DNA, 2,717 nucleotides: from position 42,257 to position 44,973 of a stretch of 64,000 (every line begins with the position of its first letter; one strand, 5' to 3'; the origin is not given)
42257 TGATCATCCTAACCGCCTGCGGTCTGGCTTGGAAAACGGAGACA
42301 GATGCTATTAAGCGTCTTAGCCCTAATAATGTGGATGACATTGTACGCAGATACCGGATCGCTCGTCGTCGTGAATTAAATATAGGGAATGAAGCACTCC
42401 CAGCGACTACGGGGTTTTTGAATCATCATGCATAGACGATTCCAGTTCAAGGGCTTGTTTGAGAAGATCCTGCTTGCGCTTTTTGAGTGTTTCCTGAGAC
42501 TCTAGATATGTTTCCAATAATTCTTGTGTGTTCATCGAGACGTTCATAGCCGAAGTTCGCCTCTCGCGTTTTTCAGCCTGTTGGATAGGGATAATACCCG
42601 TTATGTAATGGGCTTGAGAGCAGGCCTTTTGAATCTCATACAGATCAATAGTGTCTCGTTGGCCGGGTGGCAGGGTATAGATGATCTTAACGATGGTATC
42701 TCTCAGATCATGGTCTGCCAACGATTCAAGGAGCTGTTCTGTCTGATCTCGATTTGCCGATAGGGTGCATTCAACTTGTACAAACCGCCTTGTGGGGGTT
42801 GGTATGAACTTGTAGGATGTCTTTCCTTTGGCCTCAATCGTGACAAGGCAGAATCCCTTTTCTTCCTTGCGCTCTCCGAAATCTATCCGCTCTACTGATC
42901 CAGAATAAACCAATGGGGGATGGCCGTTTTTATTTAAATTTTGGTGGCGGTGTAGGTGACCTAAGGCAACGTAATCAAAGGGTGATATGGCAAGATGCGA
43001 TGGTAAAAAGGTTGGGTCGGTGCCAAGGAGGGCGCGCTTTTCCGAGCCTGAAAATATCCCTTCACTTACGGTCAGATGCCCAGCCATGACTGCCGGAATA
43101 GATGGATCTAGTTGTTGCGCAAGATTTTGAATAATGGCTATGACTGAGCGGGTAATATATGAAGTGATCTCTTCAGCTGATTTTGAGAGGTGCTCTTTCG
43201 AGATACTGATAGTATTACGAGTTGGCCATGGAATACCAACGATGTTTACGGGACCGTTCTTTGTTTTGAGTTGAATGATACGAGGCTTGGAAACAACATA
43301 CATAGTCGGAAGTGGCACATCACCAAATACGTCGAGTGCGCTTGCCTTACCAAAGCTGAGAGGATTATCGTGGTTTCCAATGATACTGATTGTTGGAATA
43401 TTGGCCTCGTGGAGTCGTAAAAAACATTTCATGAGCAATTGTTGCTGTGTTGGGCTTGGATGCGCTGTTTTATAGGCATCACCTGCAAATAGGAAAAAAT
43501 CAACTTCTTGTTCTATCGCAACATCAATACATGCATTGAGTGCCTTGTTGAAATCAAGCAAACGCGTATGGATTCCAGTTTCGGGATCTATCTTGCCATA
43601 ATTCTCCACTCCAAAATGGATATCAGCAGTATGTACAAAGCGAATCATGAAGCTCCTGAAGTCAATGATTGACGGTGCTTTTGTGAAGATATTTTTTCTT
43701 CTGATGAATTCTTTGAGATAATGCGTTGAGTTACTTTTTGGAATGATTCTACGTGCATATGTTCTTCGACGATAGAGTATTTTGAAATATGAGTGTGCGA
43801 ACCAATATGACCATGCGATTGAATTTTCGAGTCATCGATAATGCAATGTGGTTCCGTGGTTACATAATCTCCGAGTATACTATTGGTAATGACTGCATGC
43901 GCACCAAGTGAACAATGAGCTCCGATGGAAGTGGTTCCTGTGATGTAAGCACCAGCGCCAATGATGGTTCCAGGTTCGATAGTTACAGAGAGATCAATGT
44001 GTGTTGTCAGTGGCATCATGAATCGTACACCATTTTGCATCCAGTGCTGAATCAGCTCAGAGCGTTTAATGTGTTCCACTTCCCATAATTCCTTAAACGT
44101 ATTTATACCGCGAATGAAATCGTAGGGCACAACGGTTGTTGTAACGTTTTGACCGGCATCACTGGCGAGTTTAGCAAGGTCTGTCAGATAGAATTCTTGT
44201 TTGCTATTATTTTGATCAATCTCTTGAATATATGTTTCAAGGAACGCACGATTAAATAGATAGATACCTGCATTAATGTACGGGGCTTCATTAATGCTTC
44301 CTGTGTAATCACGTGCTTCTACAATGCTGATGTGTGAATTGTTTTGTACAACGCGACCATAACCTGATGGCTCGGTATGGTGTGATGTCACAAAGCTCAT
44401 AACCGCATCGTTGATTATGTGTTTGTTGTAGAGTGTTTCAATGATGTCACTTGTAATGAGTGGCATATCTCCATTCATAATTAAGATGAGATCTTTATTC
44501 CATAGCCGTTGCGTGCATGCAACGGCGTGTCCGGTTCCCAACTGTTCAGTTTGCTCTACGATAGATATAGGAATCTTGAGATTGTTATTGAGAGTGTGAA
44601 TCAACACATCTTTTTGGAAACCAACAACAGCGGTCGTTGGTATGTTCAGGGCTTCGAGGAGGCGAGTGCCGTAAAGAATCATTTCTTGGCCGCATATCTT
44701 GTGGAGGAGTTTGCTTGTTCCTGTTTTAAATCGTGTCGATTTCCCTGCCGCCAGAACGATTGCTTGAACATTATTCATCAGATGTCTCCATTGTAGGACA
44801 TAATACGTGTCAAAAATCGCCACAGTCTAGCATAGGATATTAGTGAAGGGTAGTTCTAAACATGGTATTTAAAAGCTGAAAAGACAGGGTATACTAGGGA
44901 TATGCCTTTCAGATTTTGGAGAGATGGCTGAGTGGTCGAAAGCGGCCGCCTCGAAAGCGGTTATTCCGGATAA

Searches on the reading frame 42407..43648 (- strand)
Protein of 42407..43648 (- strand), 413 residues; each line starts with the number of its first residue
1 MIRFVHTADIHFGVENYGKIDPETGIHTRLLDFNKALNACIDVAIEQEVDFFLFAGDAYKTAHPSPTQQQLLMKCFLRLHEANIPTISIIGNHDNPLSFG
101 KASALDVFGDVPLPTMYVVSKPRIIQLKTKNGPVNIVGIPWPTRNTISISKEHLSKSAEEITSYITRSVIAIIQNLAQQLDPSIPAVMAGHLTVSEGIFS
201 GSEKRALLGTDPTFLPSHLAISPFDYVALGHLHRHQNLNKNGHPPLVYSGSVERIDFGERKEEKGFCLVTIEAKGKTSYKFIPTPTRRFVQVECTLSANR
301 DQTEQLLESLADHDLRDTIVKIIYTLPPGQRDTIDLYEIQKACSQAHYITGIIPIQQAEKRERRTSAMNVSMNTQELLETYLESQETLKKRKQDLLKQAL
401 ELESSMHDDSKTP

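Call 30: search_protein_families(library=pfam, proteins=[window:42407-43648:-], max_evalue=0.00001)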
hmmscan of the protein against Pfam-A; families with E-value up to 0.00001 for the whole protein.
window:42407-43648:- (413 aa): 1 family
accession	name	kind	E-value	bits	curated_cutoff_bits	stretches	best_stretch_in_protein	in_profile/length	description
PF00149.33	Metallophos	-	7.9e-10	39.9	21.5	1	2-234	1-190/191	Calcineurin-like phosphoesterase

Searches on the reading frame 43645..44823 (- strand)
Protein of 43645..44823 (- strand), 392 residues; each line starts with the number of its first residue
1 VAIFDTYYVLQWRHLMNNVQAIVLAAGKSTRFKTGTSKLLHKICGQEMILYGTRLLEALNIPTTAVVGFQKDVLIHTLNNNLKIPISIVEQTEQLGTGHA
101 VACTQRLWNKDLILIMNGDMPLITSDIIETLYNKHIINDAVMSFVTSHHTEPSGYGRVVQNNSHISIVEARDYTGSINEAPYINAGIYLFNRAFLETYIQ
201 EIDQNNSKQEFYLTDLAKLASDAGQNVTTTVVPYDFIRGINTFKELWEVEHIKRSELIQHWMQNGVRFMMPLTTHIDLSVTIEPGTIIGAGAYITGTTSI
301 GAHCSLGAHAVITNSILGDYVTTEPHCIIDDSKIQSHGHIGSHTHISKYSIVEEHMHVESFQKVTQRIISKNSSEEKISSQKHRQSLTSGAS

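Call 30: search_protein_families(library=pfam, proteins=[window:43645-44823:-], max_evalue=0.00001)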
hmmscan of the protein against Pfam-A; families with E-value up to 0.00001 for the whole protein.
window:43645-44823:- (392 aa): 4 families
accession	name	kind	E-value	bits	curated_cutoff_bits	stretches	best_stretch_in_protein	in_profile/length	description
PF12804.13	NTP_transf_3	-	6.3e-15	56.1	27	1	21-153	1-131/160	MobA-like NTP transferase domain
PF00483.29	NTP_transferase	-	7.4e-12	45.8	21.2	1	21-227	2-216/245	Nucleotidyl transferase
PF25084.1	LbH_EIF2B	-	6.1e-11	42.7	54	1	273-360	15-101/105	EIF2B subunit epsilon LbH domain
PF00132.30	Hexapep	-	1.2e-09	37.9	27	1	280-314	2-36/36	Bacterial transferase hexapeptide (six repeats)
